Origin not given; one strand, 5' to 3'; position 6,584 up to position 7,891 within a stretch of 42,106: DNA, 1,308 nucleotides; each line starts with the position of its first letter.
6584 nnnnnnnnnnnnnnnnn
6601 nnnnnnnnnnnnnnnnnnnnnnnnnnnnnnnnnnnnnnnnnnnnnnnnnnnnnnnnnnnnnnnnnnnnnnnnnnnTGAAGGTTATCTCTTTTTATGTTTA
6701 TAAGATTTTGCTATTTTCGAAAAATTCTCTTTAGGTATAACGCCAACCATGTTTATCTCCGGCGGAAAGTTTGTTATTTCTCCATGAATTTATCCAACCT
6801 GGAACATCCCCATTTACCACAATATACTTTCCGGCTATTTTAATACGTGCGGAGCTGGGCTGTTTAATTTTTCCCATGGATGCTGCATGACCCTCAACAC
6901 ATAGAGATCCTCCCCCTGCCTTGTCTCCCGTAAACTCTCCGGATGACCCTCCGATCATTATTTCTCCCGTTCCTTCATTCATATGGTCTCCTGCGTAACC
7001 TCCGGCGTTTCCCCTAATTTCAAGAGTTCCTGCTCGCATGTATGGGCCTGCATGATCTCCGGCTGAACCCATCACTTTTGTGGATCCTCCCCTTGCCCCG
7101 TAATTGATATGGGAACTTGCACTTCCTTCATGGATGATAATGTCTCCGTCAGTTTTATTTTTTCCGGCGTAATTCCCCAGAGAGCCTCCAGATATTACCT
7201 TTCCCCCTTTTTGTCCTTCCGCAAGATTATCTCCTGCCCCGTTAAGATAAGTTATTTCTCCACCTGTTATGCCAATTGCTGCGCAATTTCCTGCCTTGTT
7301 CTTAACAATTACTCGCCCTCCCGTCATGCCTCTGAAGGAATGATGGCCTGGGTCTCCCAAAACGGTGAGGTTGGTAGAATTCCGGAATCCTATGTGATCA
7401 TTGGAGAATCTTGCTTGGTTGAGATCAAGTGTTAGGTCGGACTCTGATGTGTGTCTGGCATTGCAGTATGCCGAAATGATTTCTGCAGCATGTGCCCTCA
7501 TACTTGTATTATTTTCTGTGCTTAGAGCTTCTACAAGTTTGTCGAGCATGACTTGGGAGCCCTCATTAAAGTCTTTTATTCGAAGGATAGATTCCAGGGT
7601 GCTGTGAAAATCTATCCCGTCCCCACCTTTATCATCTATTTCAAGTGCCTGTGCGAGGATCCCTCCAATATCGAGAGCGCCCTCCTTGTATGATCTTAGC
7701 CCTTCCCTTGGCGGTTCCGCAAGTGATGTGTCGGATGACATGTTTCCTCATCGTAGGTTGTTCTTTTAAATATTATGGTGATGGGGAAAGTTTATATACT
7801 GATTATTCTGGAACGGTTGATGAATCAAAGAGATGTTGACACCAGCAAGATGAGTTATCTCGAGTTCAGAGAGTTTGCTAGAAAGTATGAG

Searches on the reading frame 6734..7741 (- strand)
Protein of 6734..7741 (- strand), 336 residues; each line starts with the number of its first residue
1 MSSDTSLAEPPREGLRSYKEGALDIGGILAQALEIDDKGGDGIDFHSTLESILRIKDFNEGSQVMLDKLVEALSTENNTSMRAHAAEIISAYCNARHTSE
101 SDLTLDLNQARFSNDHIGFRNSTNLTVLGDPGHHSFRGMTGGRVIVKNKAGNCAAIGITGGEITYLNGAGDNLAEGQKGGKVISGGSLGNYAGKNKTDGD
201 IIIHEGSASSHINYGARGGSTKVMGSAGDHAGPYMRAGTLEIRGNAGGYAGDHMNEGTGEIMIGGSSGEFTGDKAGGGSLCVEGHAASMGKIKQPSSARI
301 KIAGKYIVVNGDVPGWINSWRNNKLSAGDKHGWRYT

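Call 63: search_protein_families(library=pfam, proteins=[window:6734-7741:-], max_evalue=0.001)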
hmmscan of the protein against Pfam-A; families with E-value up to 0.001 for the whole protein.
window:6734-7741:- (336 aa): 1 family
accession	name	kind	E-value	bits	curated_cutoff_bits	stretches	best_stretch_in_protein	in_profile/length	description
PF01493.24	GXGXG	-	1.5e-07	31.6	32.5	1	117-165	114-162/190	GXGXG motif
